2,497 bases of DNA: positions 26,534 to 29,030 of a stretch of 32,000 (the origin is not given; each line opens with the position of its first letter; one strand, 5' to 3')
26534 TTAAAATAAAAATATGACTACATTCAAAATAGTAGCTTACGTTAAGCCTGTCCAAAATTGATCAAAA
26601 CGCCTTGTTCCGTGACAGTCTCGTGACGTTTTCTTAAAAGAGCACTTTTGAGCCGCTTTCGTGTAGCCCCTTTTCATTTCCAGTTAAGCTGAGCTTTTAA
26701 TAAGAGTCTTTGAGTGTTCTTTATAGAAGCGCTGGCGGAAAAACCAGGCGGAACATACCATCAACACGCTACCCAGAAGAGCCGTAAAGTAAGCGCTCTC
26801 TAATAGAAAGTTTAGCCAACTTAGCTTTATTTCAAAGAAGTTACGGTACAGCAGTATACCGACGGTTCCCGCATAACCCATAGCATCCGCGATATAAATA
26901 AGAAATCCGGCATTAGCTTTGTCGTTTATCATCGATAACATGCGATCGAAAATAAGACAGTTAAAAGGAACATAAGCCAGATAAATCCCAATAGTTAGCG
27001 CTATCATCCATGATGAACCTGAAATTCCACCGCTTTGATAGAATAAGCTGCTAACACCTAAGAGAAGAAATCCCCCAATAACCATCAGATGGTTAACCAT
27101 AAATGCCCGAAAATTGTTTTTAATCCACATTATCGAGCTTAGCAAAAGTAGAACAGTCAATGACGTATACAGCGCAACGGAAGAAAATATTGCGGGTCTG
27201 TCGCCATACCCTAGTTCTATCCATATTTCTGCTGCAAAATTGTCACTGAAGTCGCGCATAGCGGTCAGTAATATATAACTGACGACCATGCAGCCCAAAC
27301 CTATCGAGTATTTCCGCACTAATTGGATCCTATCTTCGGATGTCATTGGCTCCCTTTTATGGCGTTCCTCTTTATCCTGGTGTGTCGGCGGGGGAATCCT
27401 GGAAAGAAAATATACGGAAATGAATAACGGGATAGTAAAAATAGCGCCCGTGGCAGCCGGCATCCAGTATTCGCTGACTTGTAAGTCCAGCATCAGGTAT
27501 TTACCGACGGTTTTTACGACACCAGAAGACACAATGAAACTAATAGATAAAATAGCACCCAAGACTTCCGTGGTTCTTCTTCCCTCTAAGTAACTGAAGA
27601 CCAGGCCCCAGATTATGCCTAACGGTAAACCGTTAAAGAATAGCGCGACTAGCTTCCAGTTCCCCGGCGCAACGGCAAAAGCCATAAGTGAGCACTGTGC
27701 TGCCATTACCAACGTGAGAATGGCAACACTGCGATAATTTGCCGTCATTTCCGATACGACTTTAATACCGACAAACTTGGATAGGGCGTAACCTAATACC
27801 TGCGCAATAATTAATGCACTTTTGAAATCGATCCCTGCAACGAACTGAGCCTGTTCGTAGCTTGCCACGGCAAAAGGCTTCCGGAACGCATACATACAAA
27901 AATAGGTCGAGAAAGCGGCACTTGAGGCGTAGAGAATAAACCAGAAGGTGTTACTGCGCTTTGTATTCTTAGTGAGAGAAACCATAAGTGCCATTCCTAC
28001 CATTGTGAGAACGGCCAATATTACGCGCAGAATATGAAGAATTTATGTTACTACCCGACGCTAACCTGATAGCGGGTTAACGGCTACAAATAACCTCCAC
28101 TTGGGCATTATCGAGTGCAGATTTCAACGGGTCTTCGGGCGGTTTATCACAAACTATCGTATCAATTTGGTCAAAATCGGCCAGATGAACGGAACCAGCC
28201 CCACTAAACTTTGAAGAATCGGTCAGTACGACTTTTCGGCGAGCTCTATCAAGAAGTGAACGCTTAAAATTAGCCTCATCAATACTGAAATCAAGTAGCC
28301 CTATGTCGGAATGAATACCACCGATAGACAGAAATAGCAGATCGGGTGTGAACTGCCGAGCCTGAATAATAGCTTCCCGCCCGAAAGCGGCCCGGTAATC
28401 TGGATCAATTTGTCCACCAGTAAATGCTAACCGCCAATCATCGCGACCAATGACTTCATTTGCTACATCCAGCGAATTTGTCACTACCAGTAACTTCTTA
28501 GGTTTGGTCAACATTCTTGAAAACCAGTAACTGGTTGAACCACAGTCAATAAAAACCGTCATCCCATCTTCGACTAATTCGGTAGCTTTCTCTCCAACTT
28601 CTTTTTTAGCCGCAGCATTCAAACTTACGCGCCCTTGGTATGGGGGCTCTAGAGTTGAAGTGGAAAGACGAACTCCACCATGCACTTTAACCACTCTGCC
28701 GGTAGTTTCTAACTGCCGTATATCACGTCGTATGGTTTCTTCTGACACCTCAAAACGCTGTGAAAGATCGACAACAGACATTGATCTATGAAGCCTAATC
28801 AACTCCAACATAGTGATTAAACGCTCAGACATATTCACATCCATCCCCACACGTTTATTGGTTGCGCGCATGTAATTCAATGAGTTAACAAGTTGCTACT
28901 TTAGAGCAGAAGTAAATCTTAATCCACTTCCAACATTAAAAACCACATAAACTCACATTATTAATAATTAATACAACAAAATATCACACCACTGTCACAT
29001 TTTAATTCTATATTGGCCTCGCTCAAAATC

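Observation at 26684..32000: DeoR regulator + MFS-like transporter divergent from a TonB receptor + Tat-secreted phospholipase C: candidate phospholipid head-group / organophosphate scavenging system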

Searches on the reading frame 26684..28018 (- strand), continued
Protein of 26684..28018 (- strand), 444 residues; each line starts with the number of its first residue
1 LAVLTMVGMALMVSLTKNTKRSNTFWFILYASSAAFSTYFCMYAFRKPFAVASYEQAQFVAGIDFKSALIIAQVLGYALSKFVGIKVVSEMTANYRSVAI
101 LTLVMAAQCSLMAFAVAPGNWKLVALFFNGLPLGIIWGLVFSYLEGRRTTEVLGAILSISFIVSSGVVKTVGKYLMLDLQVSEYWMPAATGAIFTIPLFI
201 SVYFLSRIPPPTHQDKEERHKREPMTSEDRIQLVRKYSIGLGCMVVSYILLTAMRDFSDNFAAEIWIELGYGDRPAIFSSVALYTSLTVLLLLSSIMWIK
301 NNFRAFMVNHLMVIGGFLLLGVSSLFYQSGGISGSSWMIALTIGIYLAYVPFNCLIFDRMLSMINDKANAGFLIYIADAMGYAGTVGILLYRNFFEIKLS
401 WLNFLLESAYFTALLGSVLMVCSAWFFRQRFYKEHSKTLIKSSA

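Call 88: find_encoding_contigs(protein=P0032, flank=9000, max_places=1)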
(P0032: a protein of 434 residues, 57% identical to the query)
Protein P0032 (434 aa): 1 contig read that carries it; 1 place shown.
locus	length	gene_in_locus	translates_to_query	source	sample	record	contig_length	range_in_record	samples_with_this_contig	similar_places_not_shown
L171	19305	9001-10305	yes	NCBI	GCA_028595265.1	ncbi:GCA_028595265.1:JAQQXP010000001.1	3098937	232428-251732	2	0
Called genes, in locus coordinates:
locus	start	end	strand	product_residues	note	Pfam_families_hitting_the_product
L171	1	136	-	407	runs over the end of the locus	PF28597:T2SSF_N, PF00482:T2SSF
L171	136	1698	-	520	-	PF22341:GSPE_N1E, PF00437:T2SSE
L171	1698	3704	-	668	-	PF21305:type_II_gspD_N0, PF03958:Secretin_N, PF00263:Secretin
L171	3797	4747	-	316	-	PF11356:T2SSC, PF17820:PDZ_6 (weak)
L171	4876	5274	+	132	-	PF01479:S4, PF28601:HSP15_C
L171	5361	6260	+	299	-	PF01430:HSP33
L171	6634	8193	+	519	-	PF01293:PEPCK_ATP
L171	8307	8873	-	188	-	PF01966:HD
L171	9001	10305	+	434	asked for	PF18943:DUF5690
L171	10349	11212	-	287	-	PF05721:PhyH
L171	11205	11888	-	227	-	PF12710:HAD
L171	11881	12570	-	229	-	PF04115:Ureidogly_lyase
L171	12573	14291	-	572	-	PF00884:Sulfatase, PF01663:Phosphodiest, PF01676:Metalloenzyme, PF13287:Fn3_assoc, PF13290:CHB_HEX_C_1, PF07691:PA14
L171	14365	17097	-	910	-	PF07715:Plug, PF00593:TonB_dep_Rec_b-barrel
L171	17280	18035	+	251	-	PF00392:GntR, PF07702:UTRA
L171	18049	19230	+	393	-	PF07690:MFS_1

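Call 90: search_protein_families(library=ncbifam, proteins=[L169:10336-11190:-, L169:8220-8840:-, L169:11864-12550:-, L169:11190-11864:-], max_evalue=0.00001)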
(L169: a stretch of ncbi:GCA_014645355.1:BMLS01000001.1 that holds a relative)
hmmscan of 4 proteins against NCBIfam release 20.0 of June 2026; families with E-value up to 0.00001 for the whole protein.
L169:10336-11190:- (284 aa): 1 family
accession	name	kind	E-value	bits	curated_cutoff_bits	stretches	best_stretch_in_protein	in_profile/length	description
NF052437.1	MPhHdxlPhnYGIM8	equivalog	1.7e-27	96.5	500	2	197-270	161-234/260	methylphosphonate hydroxylase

L169:8220-8840:- (206 aa): 4 families
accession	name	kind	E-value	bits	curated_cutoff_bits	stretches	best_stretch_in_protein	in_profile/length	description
TIGR03276.1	Phn-HD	hypoth_equivalog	1e-57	194.5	214.6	1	10-184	2-175/179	phosphonate degradation HD-domain oxygenase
NF049941.1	HyMthAminphonOxyTmpB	equivalog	9.3e-37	126.6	300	1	7-182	3-177/188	(R)-1-hydroxy-2-trimethylaminoethylphosphonate oxygenase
NF052439.1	HMPDioxPhnZ1GIM8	equivalog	7.2e-31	107.2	300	1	6-177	18-187/199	hydroxymethylphosphonate dioxygenase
TIGR00277.1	HDIG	domain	1.5e-06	27.9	27.6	0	41-108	17-82/84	HDIG domain-containing metalloprotein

L169:11864-12550:- (228 aa): 7 families
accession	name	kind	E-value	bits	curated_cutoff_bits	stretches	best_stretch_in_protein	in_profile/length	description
NF009932.0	PRK13395.1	subfamily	2.1e-10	40.4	160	1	127-196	70-139/171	ureidoglycolate lyase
NF002949.0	PRK03606.1-2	equivalog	4.1e-10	39.7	230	1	127-209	70-151/167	ureidoglycolate lyase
NF002948.0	PRK03606.1-1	equivalog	6.2e-10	39.2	275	1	125-197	66-138/160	ureidoglycolate lyase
NF002953.0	PRK03606.2-4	equivalog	6.6e-08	32.6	315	1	131-196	76-140/169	ureidoglycolate lyase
NF002951.0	PRK03606.2-2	equivalog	6.8e-08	32.4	270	1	131-196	75-139/166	ureidoglycolate lyase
NF002952.0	PRK03606.2-3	equivalog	2.8e-07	30.7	260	1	131-192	75-135/164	ureidoglycolate lyase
NF002950.0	PRK03606.1-3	equivalog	3.5e-06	26.8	282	1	128-195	71-137/170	ureidoglycolate lyase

L169:11190-11864:- (224 aa): 4 families
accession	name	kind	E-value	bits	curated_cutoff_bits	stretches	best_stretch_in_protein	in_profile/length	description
NF052360.1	HolPasePseu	equivalog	4e-48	163.9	280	1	6-213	5-214/218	histidinol-phosphatase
NF052359.1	HolPaseNeis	equivalog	5.5e-43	147.2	400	1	6-214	5-218/221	histidinol-phosphatase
TIGR01490.1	HAD-SF-IB-hyp1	subfamily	3.9e-39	135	98.3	1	5-201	2-201/202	HAD-IB family hydrolase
TIGR01488.1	HAD-SF-IB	subfamily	1.1e-20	74.3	45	1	5-188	2-175/177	HAD-IB family phosphatase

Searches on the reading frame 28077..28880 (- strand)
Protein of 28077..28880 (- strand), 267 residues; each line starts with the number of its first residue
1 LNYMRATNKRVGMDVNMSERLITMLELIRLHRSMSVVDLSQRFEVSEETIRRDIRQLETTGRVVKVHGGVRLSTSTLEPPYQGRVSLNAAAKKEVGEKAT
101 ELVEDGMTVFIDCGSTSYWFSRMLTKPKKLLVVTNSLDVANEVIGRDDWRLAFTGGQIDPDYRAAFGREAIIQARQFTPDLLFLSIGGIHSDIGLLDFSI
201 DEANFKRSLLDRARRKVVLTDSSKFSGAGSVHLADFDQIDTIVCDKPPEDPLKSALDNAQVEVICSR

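Call 8: search_protein_families(library=pfam, proteins=[window:28077-28880:-], max_evalue=0.01)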
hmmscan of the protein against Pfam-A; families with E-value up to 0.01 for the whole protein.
window:28077-28880:- (267 aa): 8 families
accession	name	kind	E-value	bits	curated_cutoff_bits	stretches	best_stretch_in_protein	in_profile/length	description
PF00455.28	DeoRC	-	4.8e-43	147.3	31.8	1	88-246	2-160/160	DeoR C terminal sensor domain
PF08220.18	HTH_DeoR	-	2.8e-16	59.5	21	1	21-75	2-56/57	DeoR-like helix-turn-helix domain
PF08279.18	HTH_11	-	2.6e-09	37.2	25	1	20-69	1-53/55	HTH domain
PF19187.6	HTH_PafC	-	7.4e-05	23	32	1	20-68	5-53/115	PafC helix-turn-helix domain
PF09012.17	FeoC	-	0.00043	20.8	21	1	21-73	2-54/69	FeoC like transcriptional regulator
PF14394.12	DUF4423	-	0.0031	17.8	30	1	21-104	23-108/165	Domain of unknown function (DUF4423)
PF25213.1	HVO_A0261_N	-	0.0033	17.7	35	1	18-72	10-63/86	HVO_A0261 N-terminal domain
PF00392.27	GntR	-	0.0064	16.6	27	0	30-68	20-59/64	Bacterial regulatory proteins, gntR family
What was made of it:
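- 28077..28832 (-): DeoR-family regulator of 251 aa. The longest ORF reaches 28880. Pfam finds HTH_DeoR and DeoRC (call 8).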

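Call 9: search_protein_families(library=ncbifam, proteins=[window:28077-28880:-], max_evalue=0.001)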
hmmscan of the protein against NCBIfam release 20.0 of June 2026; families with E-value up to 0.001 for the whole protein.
window:28077-28880:- (267 aa): 12 families
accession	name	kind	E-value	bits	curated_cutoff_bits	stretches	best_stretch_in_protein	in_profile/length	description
NF040755.1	AgaR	equivalog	3.4e-47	160.7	260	1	16-265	3-255/256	transcriptional repressor AgaR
NF041397.1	TranRegGlpR_Halo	equivalog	1.1e-46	159.6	300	1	19-264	5-250/253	HTH-type transcriptional regulator GlpR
NF007316.0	PRK09802.1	equivalog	4e-45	154.1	351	1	5-265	6-266/269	DeoR family transcriptional regulator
NF008154.0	PRK10906.1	equivalog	7.2e-40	136.9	331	1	20-262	6-248/252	DeoR/GlpR family transcriptional regulator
NF007753.1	PRK10434.1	equivalog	2.6e-38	132.1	350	1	17-264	3-251/253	glucitol operon DNA-binding transcriptional repressor SrlR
NF007720.0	PRK10411.1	equivalog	5.3e-38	130.7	259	1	19-247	4-234/243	L-fucose operon activator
NF040890.1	trans_reg_YgbI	equivalog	1.5e-35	122.9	400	1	19-265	5-251/253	DNA-binding transcriptional repressor YgbI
NF010034.0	PRK13509.1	equivalog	2.3e-29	102.5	244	1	19-264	5-249/251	HTH-type transcriptional regulator UlaR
NF007961.0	PRK10681.1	equivalog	8.3e-25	87.6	244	1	13-264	1-251/252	DNA-binding transcriptional repressor DeoR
NF040887.2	trans_reg_YciT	exception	1.7e-22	80.2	450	1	18-263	2-243/246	DNA-binding transcriptional regulator YciT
TIGR02404.1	trehalos_R_Bsub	equivalog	1.7e-05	24.6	211.95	1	37-104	28-97/233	trehalose operon repressor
NF001924.0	PRK00702.1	equivalog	5.3e-05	22.7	192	1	90-129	6-45/223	ribose-5-phosphate isomerase RpiA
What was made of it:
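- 28077..28832 (-): No NCBIfam equivalog cut-off is reached (call 9).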
